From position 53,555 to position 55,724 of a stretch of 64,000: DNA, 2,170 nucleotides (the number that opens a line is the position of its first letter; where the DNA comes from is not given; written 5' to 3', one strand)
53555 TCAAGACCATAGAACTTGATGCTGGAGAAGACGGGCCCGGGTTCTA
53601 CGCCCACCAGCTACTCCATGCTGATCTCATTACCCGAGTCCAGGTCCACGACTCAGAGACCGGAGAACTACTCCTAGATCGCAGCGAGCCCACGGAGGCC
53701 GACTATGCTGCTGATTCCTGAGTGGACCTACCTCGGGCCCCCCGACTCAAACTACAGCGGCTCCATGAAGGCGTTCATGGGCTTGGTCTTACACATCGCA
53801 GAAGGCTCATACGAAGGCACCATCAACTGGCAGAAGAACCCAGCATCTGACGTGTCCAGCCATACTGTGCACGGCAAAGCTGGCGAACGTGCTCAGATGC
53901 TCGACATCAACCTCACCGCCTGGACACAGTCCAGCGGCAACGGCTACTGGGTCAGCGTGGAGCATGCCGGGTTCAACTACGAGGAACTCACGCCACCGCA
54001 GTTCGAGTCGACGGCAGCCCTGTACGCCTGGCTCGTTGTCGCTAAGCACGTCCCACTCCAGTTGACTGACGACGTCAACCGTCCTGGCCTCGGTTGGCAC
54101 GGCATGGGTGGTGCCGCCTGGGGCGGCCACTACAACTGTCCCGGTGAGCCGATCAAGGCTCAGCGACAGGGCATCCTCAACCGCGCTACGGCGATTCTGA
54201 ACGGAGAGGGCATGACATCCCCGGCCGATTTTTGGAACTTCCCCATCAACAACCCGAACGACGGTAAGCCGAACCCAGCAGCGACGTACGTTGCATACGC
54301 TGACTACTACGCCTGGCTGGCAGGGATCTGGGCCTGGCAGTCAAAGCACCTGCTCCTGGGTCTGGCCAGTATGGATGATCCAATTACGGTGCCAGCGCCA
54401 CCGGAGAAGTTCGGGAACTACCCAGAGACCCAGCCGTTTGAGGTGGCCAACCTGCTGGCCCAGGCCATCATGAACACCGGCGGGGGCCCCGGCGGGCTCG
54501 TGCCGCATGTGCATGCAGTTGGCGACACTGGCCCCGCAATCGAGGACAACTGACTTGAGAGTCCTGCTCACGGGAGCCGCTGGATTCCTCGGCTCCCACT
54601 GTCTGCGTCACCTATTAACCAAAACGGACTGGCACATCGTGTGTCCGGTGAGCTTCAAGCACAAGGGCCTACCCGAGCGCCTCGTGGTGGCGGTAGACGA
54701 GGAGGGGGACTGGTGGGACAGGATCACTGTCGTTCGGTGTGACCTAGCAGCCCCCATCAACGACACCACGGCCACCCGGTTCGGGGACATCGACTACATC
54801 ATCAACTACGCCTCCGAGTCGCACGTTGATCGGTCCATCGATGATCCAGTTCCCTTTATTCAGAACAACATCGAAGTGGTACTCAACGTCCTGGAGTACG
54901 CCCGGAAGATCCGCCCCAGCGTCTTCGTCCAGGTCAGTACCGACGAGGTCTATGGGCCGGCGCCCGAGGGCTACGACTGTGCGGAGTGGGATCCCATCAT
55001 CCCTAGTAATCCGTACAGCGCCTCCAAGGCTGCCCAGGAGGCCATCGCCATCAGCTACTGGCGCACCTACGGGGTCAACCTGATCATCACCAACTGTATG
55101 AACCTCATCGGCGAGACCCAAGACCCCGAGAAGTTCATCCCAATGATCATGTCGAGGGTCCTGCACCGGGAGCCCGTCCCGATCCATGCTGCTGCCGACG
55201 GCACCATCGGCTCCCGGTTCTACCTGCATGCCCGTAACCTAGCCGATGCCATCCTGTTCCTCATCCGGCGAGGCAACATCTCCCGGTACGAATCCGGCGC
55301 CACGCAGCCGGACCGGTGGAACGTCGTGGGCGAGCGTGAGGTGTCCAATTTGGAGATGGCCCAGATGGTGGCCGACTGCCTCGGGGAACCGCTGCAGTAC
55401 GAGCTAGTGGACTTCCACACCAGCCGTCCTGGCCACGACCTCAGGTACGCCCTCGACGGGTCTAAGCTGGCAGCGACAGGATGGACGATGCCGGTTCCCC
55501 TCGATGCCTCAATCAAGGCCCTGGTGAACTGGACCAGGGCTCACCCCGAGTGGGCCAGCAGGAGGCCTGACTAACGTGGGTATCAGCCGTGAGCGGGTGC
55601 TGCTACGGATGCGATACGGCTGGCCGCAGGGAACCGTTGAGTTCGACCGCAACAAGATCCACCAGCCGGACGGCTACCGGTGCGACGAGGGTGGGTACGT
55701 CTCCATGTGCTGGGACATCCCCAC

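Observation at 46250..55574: Nine-gene sugar-modification cassette between the tail genes and the endolysin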

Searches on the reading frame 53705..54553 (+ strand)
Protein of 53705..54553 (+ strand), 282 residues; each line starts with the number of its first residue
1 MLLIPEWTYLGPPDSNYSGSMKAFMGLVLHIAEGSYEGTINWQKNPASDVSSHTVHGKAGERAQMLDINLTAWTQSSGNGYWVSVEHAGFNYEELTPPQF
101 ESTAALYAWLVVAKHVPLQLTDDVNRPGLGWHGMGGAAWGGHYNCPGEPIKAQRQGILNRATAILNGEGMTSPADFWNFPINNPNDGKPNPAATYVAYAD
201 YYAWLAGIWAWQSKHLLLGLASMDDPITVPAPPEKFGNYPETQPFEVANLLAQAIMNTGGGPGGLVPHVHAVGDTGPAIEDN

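Call 10: search_protein_families(library=phrogs, proteins=[window:53705-54553:+], max_evalue=0.001)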
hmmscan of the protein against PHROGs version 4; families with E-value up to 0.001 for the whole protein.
window:53705-54553:+ (282 aa): 1 family
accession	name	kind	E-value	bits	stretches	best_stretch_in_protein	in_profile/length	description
phrog_1493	-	lysis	2.6e-09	37.7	1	12-161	22-174/394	endolysin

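Call 11: search_protein_families(library=pfam, proteins=[window:53705-54553:+], max_evalue=0.01)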
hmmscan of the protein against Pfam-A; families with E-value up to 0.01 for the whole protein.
window:53705-54553:+ (282 aa): 1 family
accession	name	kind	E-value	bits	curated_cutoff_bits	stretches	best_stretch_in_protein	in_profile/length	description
PF01510.30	Amidase_2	-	4.5e-13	50.1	26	1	26-147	7-130/131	N-acetylmuramoyl-L-alanine amidase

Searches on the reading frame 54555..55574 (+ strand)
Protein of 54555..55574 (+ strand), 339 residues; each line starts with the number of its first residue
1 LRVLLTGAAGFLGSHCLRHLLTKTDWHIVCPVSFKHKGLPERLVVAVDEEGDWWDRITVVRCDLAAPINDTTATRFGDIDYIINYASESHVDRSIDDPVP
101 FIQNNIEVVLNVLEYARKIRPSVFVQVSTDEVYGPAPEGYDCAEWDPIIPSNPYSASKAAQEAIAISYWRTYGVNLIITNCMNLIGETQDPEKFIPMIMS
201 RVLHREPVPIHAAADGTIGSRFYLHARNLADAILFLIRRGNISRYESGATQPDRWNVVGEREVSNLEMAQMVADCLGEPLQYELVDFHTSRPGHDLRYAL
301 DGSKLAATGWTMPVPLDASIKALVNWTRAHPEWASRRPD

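Call 4: search_protein_families(library=pfam, proteins=[window:54555-55574:+], max_evalue=0.01)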
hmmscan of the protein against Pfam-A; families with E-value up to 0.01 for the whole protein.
window:54555-55574:+ (339 aa): 6 families
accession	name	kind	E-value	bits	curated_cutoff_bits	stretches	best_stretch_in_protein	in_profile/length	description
PF01370.27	Epimerase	-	2.7e-44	151.8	20.9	1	3-239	1-227/240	NAD dependent epimerase/dehydratase family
PF16363.11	GDP_Man_Dehyd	-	1.4e-40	140.2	27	1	4-320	1-329/332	GDP-mannose 4,6 dehydratase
PF07993.18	NAD_binding_4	-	5.3e-14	52.4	20.1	1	5-188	1-211/258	Male sterility protein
PF04321.23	RmlD_sub_bind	-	3.9e-12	46.3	27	1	1-278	1-233/287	RmlD substrate binding domain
PF02719.21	Polysacc_synt_2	-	5.4e-06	26.2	20.2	1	3-135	1-134/293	Polysaccharide biosynthesis protein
PF01073.25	3Beta_HSD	-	0.00038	20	22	1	5-164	2-156/280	3-beta hydroxysteroid dehydrogenase/isomerase family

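Call 12: search_protein_families(library=ncbifam, proteins=[window:54555-55574:+], max_evalue=0.01)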
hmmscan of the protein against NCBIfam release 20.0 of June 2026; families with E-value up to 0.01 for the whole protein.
window:54555-55574:+ (339 aa): 22 families
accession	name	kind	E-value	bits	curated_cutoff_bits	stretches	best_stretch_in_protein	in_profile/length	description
TIGR01181.1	dTDP_gluc_dehyt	equivalog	2.2e-66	224.1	365.1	1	2-334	1-318/321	dTDP-glucose 4,6-dehydratase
NF007582.0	PRK10217.1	equivalog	1.6e-42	145.8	698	1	2-335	3-339/355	dTDP-glucose 4,6-dehydratase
NF007490.0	PRK10084.1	subfamily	2.1e-41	142.1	649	1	1-335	1-342/361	dTDP-glucose 4,6-dehydratase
TIGR04180.1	EDH_00030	hypoth_equivalog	4.3e-23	81.8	475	1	3-206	1-197/297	NAD-dependent 4,6-dehydratase LegB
TIGR01179.1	galE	equivalog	4.7e-21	75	262.3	1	2-331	1-329/332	UDP-glucose 4-epimerase GalE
NF011728.1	PRK15181.1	equivalog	7.2e-17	61.4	760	1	2-234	17-246/348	Vi polysaccharide biosynthesis UDP-N-acetylglucosaminuronic acid C-4 epimerase TviC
TIGR01746.1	Thioester-redct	subfamily_domain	5.9e-13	48.8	213.35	1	3-187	2-198/371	thioester reductase domain-containing protein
TIGR02622.1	CDP_4_6_dhtase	equivalog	4.5e-12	45.8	278.45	1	2-173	6-173/352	CDP-glucose 4,6-dehydratase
TIGR01214.1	rmlD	equivalog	2.1e-11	43.5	224.05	1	2-278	1-228/285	dTDP-4-dehydrorhamnose reductase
NF007956.0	PRK10675.1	subfamily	4.1e-11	42.6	394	1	1-332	1-334/338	UDP-glucose 4-epimerase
NF047922.1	GDPFucSynFcl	equivalog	5.6e-10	39.2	500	1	98-326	74-300/308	GDP-L-fucose synthase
NF038078.1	NRPS_MxcG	equivalog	1.4e-08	32.5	2300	1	2-129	1084-1217/1442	myxochelin non-ribosomal peptide synthetase MxcG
TIGR01472.1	gmd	equivalog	3.3e-06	26.5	415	1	80-175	79-176/342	GDP-mannose 4,6-dehydratase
TIGR02197.1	heptose_epim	equivalog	3.6e-06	26.4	274.6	1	3-166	1-150/316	ADP-glyceromanno-heptose 6-epimerase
TIGR03466.1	HpnA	hypoth_equivalog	4.3e-06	25.8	367.65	0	1-23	1-23/327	hopanoid-associated sugar epimerase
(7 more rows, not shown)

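Call 13: search_protein_families(library=phrogs, proteins=[window:54555-55574:+], max_evalue=0.001)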
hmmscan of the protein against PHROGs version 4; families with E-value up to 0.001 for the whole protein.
window:54555-55574:+ (339 aa): 1 family
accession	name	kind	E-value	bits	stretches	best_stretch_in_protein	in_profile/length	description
phrog_540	-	DNA, RNA and nucleotide metabolism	5.4e-79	267.4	1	1-336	293-603/715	nucleotide-sugar epimerase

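Call 23: search_solved_structures(query=window:54555-55574:+, max_evalue=1e-20, show_alignments=1)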
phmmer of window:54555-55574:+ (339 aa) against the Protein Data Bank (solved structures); distinct sequences matched with E-value up to 1e-20: 10.
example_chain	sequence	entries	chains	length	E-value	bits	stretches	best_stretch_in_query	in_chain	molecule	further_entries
6bi4_A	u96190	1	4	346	3e-45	158.3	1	1-333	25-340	dTDP-glucose 4,6-dehydratase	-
8shh_A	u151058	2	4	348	1.1e-43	153.2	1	2-334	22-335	dTDP-glucose 4,6-dehydratase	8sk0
2hun_A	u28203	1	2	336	1.7e-43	152.6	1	1-333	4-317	336aa long hypothetical dTDP-glucose 4,6-dehydratase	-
1g1a_A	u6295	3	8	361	7.5e-40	140.5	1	1-335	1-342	DTDP-D-GLUCOSE 4,6-DEHYDRATASE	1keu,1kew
1bxk_A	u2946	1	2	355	1e-39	140.1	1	2-335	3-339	PROTEIN (DTDP-GLUCOSE 4,6-DEHYDRATASE)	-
8du1_A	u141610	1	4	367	4.2e-39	138.1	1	3-334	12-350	dTDP-glucose 4,6-dehydratase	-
1r66_A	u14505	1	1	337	7.4e-38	134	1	1-333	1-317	TDP-glucose-4,6-dehydratase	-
1r6d_A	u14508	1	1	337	9.5e-37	130.3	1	1-333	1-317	TDP-glucose-4,6-dehydratase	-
1kep_A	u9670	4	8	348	3.5e-34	121.9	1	3-334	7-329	dTDP-D-glucose 4,6-dehydratase | DTDP-GLUCOSE 4,6-DEHYDRATASE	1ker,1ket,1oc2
6vlo_A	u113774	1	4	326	1.9e-32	116.2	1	2-313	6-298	Putative dTDP-D-glucose 4,6-dehydratase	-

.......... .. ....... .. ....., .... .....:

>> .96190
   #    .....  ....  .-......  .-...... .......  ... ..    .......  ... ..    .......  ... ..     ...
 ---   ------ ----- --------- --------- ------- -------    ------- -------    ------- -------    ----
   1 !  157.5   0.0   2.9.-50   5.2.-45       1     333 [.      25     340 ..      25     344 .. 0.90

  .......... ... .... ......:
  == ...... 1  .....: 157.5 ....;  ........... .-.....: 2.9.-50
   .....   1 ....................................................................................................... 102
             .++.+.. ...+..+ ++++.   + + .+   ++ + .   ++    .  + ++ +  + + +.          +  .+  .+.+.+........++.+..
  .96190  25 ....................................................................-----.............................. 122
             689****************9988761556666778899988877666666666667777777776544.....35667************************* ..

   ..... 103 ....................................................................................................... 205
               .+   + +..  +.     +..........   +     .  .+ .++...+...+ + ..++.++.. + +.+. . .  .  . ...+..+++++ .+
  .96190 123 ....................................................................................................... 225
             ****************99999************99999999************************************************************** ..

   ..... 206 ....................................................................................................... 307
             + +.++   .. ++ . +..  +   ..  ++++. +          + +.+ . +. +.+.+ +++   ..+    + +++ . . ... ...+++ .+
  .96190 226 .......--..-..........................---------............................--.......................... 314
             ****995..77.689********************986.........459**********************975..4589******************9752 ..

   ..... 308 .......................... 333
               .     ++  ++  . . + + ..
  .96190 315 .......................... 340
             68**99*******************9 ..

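Call 88: search_dna_similar(query=window:54555-55574:+, collection=phages, mode=protein, max_rows=25, max_evalue=1e-20)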
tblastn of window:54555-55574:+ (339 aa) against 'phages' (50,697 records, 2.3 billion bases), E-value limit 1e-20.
Records with a match: 204; places in all: 204; records where one place covers at least 80% of the query: 198.
Best place of each record, by identity: <60% 204.
By first word of the organism name: Escherichia 89; Synechococcus 54; Bacteriophage 19; Campylobacter 5; Salmonella 5; Arthrobacter 4; Streptomyces 4; Marine 4; Justusliebigvirus 3; Phapecoctavirus 2; and 11 more.
By host as written in the record: - 80; Escherichia coli 25; Escherichia coli K-12 MG1655 14; Escherichia sp. 5; Campylobacter jejuni 5; Escherichia coli K-12 4; Synechococcus sp. MW02 4; Escherichia coli O177 3; and 47 more.
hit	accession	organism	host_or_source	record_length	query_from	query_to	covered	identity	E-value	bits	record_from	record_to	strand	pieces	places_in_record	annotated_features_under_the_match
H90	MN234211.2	Arthrobacter phage Mimi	Arthrobacter globiformis NRRL B-2979 SEA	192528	2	333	98%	59.7%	8e-134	426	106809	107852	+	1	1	163: UDP-glucose dehydrogenase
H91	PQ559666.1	Arthrobacter phage Talia1610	Arthrobacter globiformis B-2979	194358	2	333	98%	59.7%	1e-133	425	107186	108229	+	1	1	163: UDP-glucose dehydrogenase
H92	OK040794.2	Arthrobacter phage Atuin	Arthrobacter globiformis NRRL B-2979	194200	2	333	98%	58.3%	4e-133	424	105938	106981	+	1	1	153: UDP-glucose dehydrogenase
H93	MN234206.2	Arthrobacter phage Racecar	Arthrobacter globiformis NRRL B-2979 SEA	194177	2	333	98%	55.7%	7e-128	408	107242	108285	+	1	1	163: UDP-glucose dehydrogenase | 164: helix-turn-helix DNA binding domain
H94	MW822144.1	Streptomyces phage KimJongPhill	Streptomyces mirabilis NRRL B-2400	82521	3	331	97%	48.0%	1e-96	318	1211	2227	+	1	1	4: UDP-glucose dehydrogenase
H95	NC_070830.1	Streptomyces phage KimJongPhill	Streptomyces mirabilis NRRL B-2400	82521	3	331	97%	48.0%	1e-96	318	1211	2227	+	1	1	4: nucleotide-sugar epimerase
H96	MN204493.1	Streptomyces phage Zuko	Streptomyces griseofuscus ATCC 23916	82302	3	331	97%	47.7%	2e-93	310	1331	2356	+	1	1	4: UDP-glucose dehydrogenase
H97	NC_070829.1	Streptomyces phage Zuko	Streptomyces griseofuscus ATCC 23916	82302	3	331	97%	47.7%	2e-93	310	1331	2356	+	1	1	4: nucleotide-sugar epimerase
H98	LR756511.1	uncultured phage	metagenomic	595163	3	333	98%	46.7%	4e-92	306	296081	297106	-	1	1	record has no annotation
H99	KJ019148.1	Synechococcus phage ACG-2014f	-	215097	2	335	99%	43.6%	2e-80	272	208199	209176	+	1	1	nucleotide-sugar epimerase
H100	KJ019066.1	Synechococcus phage ACG-2014f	-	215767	2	335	99%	43.6%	2e-80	272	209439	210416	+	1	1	nucleotide-sugar epimerase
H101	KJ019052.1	Synechococcus phage ACG-2014f_Syn7803C7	-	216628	2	335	99%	43.6%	2e-80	272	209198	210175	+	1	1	nucleotide-sugar epimerase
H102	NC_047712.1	Synechococcus phage ACG-2014f_Syn7803C7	-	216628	2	335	99%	43.6%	2e-80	272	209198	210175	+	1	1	nucleotide-sugar epimerase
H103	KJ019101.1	Synechococcus phage ACG-2014f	-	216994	2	335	99%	43.6%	2e-80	272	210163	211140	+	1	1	nucleotide-sugar epimerase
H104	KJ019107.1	Synechococcus phage ACG-2014f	-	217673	2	335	99%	43.6%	2e-80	272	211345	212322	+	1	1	nucleotide-sugar epimerase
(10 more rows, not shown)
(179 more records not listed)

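Call 104: search_protein_families(library=padloc, proteins=[window:54555-55574:+], max_evalue=0.001)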
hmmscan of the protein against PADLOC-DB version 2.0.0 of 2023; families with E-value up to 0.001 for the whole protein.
window:54555-55574:+ (339 aa): 0 families
